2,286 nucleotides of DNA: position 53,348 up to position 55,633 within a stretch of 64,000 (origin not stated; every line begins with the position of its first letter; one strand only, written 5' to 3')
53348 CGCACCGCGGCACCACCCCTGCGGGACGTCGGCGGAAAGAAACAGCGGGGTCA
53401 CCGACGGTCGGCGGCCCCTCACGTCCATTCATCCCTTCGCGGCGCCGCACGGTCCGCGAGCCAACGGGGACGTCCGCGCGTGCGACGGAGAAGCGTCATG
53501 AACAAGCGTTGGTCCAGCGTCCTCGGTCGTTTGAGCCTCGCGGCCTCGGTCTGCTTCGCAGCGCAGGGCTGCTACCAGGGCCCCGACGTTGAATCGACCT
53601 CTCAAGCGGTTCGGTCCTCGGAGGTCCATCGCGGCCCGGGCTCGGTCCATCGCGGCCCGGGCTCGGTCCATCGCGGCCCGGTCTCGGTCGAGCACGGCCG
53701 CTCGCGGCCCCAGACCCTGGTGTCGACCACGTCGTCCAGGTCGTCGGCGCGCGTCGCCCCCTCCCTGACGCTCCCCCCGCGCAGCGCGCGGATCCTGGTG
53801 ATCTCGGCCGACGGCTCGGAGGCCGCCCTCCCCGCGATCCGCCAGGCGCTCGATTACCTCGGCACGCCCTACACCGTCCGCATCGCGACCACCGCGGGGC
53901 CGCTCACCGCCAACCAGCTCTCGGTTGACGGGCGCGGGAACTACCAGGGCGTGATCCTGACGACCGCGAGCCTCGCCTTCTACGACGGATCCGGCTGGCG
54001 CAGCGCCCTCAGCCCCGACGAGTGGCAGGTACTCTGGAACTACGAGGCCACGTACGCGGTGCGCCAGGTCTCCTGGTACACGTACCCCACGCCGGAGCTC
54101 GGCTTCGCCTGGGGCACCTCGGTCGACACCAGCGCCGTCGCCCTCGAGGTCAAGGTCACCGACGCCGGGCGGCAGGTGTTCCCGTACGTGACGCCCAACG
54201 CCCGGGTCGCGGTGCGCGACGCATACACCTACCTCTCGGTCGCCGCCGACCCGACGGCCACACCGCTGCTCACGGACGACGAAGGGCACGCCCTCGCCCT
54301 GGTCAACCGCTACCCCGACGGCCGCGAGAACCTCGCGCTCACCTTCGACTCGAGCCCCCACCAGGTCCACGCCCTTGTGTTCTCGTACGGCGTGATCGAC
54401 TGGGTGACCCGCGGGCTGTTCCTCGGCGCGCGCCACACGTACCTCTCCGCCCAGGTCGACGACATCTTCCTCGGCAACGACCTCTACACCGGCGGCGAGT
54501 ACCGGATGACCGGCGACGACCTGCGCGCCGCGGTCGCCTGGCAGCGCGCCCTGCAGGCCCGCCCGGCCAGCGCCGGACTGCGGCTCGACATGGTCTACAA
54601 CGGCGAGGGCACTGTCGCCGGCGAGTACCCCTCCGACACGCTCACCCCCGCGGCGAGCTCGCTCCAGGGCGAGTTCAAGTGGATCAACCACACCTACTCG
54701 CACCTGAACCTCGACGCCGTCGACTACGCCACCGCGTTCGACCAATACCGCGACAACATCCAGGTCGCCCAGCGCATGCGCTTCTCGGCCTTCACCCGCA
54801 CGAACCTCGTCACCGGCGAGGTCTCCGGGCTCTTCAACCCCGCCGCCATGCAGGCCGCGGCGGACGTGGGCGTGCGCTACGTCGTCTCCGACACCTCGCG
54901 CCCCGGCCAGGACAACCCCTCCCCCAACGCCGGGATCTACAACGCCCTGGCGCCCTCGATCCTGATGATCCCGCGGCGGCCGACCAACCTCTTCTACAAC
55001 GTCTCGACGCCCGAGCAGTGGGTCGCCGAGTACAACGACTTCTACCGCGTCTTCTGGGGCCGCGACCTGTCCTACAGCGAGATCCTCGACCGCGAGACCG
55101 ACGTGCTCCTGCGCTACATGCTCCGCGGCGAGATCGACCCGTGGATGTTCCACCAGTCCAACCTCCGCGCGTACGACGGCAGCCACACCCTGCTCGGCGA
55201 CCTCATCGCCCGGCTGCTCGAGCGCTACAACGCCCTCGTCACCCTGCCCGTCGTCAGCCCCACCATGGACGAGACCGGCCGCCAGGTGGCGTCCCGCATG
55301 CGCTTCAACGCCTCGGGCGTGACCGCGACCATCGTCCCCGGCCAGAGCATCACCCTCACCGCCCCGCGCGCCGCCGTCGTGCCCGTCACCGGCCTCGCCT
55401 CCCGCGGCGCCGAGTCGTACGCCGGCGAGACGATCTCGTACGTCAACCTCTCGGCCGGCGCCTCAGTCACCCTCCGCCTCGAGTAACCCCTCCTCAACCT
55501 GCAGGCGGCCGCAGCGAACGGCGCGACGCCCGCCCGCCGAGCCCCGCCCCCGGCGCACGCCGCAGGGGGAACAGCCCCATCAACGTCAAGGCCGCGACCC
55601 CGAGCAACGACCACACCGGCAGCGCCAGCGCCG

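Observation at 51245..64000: Hybrid Pel / galactosaminogalactan-type exopolysaccharide system in a myxobacterium-like diderm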

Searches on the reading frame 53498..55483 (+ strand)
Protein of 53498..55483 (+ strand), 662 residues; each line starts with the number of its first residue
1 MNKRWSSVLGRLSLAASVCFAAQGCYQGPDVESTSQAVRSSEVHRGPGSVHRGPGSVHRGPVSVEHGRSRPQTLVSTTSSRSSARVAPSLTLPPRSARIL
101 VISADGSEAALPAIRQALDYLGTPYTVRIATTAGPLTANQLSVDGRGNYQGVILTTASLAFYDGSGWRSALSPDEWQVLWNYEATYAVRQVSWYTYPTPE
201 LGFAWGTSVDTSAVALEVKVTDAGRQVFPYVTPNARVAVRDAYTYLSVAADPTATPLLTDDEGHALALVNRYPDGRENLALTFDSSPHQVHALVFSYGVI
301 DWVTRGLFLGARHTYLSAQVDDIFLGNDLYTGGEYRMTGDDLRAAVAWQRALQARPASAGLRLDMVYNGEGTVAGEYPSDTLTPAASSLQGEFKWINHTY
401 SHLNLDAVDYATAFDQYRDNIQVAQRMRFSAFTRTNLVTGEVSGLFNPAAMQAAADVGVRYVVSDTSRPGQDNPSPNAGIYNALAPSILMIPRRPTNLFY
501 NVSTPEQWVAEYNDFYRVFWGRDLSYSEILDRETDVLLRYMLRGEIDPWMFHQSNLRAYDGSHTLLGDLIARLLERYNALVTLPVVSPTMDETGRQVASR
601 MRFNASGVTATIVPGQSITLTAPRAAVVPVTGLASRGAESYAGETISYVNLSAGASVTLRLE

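Call 6: search_protein_families(library=pfam, max_evalue=0.01, proteins=[window:53498-55483:+])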
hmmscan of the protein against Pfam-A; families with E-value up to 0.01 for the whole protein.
seq(662 aa): 3 families
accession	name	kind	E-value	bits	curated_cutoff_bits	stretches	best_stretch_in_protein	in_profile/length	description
PF25115.1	Agd3_CE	-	5.1e-36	124.9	27.6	2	390-604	131-359/366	Agd3 deacetylase domain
PF25116.1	CBM87_Agd3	-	3.2e-17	63.4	27.6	1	97-279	3-190/214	Agd3 CBM87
PF12062.14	HSNSD-CE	-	0.0012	19.1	25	1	315-499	3-179/205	Heparan sulfate-N-deacetylase, deacetylase domain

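Call 7: search_protein_families(library=ncbifam, max_evalue=0.1, proteins=[window:53498-55483:+])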
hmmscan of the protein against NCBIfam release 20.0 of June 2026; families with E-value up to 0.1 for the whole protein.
window:53498-55483:+ (662 aa): 0 families

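Call 14: find_homologous_proteins(query=window:53498-55483:+, max_evalue=1e-10)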
Query window:53498-55483:+ (662 aa): 772 proteins with E <= 1e-10 among 8000 candidates; the best 120 are listed.
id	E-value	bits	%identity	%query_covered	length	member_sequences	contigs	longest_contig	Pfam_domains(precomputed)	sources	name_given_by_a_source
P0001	0.0e+0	1488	100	100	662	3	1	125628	PF25116.2,PF25115.2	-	-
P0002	0.0e+0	1023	69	100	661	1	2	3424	PF25116.2,PF25115.2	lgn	-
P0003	3.4e-272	923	64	100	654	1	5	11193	PF25116.2,PF25115.2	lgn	-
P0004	1.8e-212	725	54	98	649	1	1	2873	PF25116.2,PF25115.2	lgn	-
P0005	8.7e-211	720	56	94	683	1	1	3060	PF25116.2,PF25115.2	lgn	-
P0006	1.1e-210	719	55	93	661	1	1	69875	PF25116.2,PF25115.2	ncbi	-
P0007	2.4e-209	715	52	97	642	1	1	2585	PF25116.2,PF25115.2,PF12062.15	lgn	-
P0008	5.5e-207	707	57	85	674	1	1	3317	PF25116.2,PF25115.2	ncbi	ncbi:MAG: hypothetical protein ACK46X_13815 [Candidatus Sericytochromatia bacterium]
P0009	1.3e-206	706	51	99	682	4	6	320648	PF25116.2,PF25115.2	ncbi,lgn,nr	ncbi:MAG: hypothetical protein IPO81_23200 [Kouleothrix sp.]|nr:hypothetical protein [Kouleothrix sp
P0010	3.5e-205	701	55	93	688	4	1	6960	PF25116.2,PF25115.2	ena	-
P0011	2.3e-204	699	52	94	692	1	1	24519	PF25116.2,PF25115.2,PF12062.15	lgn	-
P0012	3.4e-202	691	51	93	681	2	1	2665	PF25116.2,PF25115.2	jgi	jgi:hypothetical protein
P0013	8.6e-201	687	52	92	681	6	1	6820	PF25116.2,PF25115.2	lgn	-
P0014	1.0e-200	687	53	92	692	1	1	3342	PF25116.2,PF25115.2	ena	-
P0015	1.9e-200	686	51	94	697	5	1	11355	PF25116.2,PF25115.2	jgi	jgi:hypothetical protein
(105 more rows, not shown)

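Call 16: find_related_loci(query=A1, collection=genome_contigs, flank=10000)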
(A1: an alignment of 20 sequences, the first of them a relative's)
Query A1 (662 aa) in genome_contigs; peptide patterns used: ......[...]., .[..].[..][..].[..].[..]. (x = any residue, [..] = any of these).
165 stretches matched a pattern; 150 encode a relative of the query (tblastn E <= 1e-3); the best 80 are kept; 79 distinct loci.
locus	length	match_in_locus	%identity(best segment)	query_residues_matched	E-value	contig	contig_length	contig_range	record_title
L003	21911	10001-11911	53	32-662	0e+0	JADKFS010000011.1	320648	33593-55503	MAG: Candidatus Ribeiella danica isolate Ribe_BAT3C.183 tig00003597-10-3214570, whole genome shotgun sequence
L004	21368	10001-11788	52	78-661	0e+0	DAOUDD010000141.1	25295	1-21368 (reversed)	MAG TPA_asm: Ktedonobacteraceae bacterium isolate L3_2 k53_5749, whole genome shotgun sequence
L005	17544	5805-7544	51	98-661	0e+0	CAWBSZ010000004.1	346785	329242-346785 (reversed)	MAG: uncultured Chloroflexia bacterium isolate MFD04580.bin.3.141 genome assembly, contig: contig_4509, whole genome sho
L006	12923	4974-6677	52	96-661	0e+0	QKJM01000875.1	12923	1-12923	MAG: Archangium sp. isolate SZUA-606 scaffold_15660, whole genome shotgun sequence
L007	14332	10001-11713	53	93-662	0e+0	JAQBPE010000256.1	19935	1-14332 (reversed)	MAG: Cyanobacteria bacterium RYN_339 scaffold_4552260, whole genome shotgun sequence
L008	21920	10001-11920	47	30-662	0e+0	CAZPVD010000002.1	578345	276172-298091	MAG TPA_asm: uncultured Verrucomicrobiota bacterium isolate binchicken_co185_72 genome assembly, contig: NODE_7_length_5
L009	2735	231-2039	51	60-661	0e+0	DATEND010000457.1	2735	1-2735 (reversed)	MAG TPA_asm: Candidatus Eisenbacteria bacterium isolate SMAG_U8960 k141_2221835, whole genome shotgun sequence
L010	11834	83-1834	52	98-662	0e+0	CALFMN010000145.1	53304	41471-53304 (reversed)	MAG TPA_asm: uncultured Chloroflexi bacterium isolate SRR5457059_bin.76_CONCOCT_v1.1_MAG genome assembly, contig: ERZ795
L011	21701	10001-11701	53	97-662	0e+0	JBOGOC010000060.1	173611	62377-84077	MAG: Candidatus Polarisedimenticolia bacterium isolate M3-S_metawrap_bin.237 k127_2391845, whole genome shotgun sequence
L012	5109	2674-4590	49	52-662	0e+0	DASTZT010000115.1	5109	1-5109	MAG TPA_asm: Ktedonobacteraceae bacterium isolate SMAG_U2476 k141_87801, whole genome shotgun sequence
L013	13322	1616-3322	52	97-662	0e+0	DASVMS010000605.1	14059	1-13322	MAG TPA_asm: Kofleriaceae bacterium isolate SMAG_U3106 k141_567451, whole genome shotgun sequence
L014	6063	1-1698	52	101-661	0e+0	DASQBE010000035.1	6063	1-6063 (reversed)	MAG TPA_asm: Candidatus Binatia bacterium isolate SMAG_U11663 k141_1343329, whole genome shotgun sequence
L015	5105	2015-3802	51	69-662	0e+0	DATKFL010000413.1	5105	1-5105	MAG TPA_asm: Dongiaceae bacterium isolate SMAG_U14524 k141_1390478, whole genome shotgun sequence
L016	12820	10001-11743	51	98-661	0e+0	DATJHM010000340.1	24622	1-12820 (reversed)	MAG TPA_asm: Ktedonobacteraceae bacterium isolate SMAG_U15512 k141_5172539, whole genome shotgun sequence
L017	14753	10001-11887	49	40-653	0e+0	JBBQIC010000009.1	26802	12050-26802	MAG: Chloroflexia bacterium isolate Co_metawrap_852 Cmw_852_k141_29493049_length_26802_cov_21.2282, whole genome shotgun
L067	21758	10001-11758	44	98-659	6e-147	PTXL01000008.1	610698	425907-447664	Burkholderia sp. SRS-46 NODE_7_length_610698_cov_23.9629, whole genome shotgun sequence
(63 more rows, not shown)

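Call 21: search_solved_structures(query=window:53498-55483:+, max_evalue=0.01, show_alignments=1)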
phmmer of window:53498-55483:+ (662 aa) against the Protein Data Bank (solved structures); distinct sequences matched with E-value up to 0.01: 1.
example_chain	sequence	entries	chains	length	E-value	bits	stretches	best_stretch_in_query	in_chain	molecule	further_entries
6nwz_A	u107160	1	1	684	1e-36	129.7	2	97-381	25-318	Carbohydrate deacetylase Agd3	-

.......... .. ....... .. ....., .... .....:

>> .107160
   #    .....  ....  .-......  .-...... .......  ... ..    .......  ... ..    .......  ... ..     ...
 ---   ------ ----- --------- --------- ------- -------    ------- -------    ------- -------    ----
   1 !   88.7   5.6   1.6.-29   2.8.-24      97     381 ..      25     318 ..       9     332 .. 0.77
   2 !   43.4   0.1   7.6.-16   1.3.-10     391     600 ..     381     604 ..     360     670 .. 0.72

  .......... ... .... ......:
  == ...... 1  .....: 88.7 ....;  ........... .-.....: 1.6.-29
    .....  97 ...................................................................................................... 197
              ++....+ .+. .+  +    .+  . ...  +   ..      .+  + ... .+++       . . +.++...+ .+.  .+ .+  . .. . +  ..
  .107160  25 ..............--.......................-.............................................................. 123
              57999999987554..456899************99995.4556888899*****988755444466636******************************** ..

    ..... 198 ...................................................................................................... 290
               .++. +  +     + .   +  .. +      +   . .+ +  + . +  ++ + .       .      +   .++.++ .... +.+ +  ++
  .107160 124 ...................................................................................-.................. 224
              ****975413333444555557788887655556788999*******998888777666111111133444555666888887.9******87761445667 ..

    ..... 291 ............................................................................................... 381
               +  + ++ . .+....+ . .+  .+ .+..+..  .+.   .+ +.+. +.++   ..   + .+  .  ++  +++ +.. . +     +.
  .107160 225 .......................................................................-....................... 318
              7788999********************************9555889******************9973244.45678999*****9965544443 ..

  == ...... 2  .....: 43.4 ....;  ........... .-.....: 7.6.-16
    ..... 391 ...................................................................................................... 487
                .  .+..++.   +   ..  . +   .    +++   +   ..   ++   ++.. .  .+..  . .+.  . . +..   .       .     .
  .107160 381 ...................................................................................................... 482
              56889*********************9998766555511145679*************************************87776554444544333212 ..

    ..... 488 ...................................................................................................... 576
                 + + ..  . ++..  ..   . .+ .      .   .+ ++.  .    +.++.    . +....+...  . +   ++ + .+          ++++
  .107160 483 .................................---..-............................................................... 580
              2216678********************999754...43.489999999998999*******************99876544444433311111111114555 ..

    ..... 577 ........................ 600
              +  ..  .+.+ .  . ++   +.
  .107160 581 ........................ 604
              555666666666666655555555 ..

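Call 26: find_encoding_contigs(protein=P0003, flank=10000, max_places=3)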
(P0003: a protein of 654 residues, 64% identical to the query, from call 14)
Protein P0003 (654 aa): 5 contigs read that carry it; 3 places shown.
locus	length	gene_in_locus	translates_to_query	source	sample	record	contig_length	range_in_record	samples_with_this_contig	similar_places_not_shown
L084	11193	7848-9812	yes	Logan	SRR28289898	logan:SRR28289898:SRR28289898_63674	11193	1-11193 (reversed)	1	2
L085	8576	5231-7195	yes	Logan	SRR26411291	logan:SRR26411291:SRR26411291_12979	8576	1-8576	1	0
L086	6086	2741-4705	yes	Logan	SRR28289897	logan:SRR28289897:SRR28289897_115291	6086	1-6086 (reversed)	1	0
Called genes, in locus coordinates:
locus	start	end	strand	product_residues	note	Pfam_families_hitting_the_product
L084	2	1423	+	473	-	?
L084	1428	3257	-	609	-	-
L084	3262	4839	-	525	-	PF16933:PelG (weak)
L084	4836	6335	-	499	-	PF11997:DUF3492, PF13439:Glyco_transf_4, PF20706:GT4-conflict (weak), PF00534:Glycos_transf_1, PF13692:Glyco_trans_1_4, PF13524:Glyco_trans_1_2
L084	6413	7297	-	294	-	-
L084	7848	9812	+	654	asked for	PF25116:CBM87_Agd3, PF25115:Agd3_CE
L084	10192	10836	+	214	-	-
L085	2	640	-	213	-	?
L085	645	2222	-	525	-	PF16933:PelG (weak)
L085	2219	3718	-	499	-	PF11997:DUF3492, PF13439:Glyco_transf_4, PF20706:GT4-conflict (weak), PF00534:Glycos_transf_1, PF13692:Glyco_trans_1_4, PF13524:Glyco_trans_1_2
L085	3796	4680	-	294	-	-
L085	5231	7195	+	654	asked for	PF25116:CBM87_Agd3, PF25115:Agd3_CE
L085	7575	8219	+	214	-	-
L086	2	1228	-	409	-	?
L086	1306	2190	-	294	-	-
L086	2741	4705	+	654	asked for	PF25116:CBM87_Agd3, PF25115:Agd3_CE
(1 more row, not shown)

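Call 43: search_protein_families(library=pfam, max_evalue=1, proteins=[L084:1431-3257:-, L084:6416-7297:-, L084:10192-10833:+])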
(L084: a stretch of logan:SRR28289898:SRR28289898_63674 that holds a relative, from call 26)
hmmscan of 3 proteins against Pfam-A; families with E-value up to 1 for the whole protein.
L084:1431-3257:- (609 aa): 0 families

L084:6416-7297:- (294 aa): 0 families

L084:10192-10833:+ (214 aa): 0 families

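Call 75: search_protein_families(library=pfam, max_evalue=0.0001, proteins=[L067:601-1767:+, L067:1839-3110:+, L067:3896-7786:-, L067:7776-9002:-, L067:9773-11773:+, L067:11825-13303:+, L067:13014-14201:+, L067:13976-15871:+, L067:16058-17638:+, L067:3098-3823:-])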
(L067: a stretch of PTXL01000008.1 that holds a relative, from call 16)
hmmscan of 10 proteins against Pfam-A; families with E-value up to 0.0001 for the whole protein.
L067:601-1767:+ (389 aa): 2 families
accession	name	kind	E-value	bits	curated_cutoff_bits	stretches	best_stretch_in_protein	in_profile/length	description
PF03537.19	Glyco_hydro_114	-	1.3e-15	57.7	27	1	133-377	15-225/231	Glycoside-hydrolase family GH114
PF14885.12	GHL15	-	1.5e-06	28.8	27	1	203-332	57-181/271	Hypothetical glycosyl hydrolase family 15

L067:1839-3110:+ (424 aa): 2 families
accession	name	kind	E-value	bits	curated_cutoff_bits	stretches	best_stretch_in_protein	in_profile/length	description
PF03537.19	Glyco_hydro_114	-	2.3e-15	56.9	27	1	166-411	13-224/231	Glycoside-hydrolase family GH114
PF14885.12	GHL15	-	3.3e-06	27.7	27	1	238-367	57-181/271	Hypothetical glycosyl hydrolase family 15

L067:3896-7786:- (1296 aa): 3 families
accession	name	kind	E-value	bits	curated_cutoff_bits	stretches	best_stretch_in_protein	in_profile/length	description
PF24604.1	B-barrel_PelB_C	-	2.7e-78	264.1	31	1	991-1294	2-308/309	PelB, C-terminal beta barrel domain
PF13429.12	TPR_15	-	1.4e-69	235.1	26.2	1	517-799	2-280/280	Tetratricopeptide repeat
PF14559.12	TPR_19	-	2.9e-05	24.7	25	1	50-105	12-67/68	Tetratricopeptide repeat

L067:7776-9002:- (408 aa): 1 family
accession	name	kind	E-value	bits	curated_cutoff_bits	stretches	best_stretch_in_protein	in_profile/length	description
PF03537.19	Glyco_hydro_114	-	6.8e-21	75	27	1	142-349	34-227/231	Glycoside-hydrolase family GH114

L067:9773-11773:+ (667 aa): 2 families
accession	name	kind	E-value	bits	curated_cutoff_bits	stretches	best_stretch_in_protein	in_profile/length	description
PF25115.1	Agd3_CE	-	5.9e-35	121.4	27.6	1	380-604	129-360/366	Agd3 deacetylase domain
PF25116.1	CBM87_Agd3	-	3.6e-15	56.7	27.6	1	75-191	2-111/214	Agd3 CBM87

L067:11825-13303:+ (493 aa): 2 families
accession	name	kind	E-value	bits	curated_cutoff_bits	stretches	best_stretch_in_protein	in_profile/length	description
PF16963.10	PelD_GGDEF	-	3.8e-30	104.8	27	1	365-489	1-125/125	PelD GGDEF domain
PF13492.12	GAF_3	-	6.3e-06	27.1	27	1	239-352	12-128/129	GAF domain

L067:13014-14201:+ (396 aa): 1 family
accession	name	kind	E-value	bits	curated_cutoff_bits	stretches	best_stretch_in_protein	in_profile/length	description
PF14559.12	TPR_19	-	1.7e-05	25.5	25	1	301-346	7-52/68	Tetratricopeptide repeat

L067:13976-15871:+ (632 aa): 5 families
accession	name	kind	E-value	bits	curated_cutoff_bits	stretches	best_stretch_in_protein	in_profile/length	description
PF11997.14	DUF3492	-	3.7e-102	342.1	23.3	1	113-393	1-267/268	Domain of unknown function (DUF3492)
PF13692.12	Glyco_trans_1_4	-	3.1e-24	86.3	27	1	421-571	2-142/142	Glycosyl transferases group 1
PF00534.26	Glycos_transf_1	-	1.3e-20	74.1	26.4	1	416-572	11-159/172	Glycosyl transferases group 1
PF13439.12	Glyco_transf_4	-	1.1e-07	32.5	28.5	1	266-407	52-170/170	Glycosyltransferase Family 4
PF20706.3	GT4-conflict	-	7.1e-07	29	26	1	389-559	167-340/385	Family 4 Glycosyltransferase in conflict systems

L067:16058-17638:+ (527 aa): 0 families

L067:3098-3823:- (241 aa): 0 families
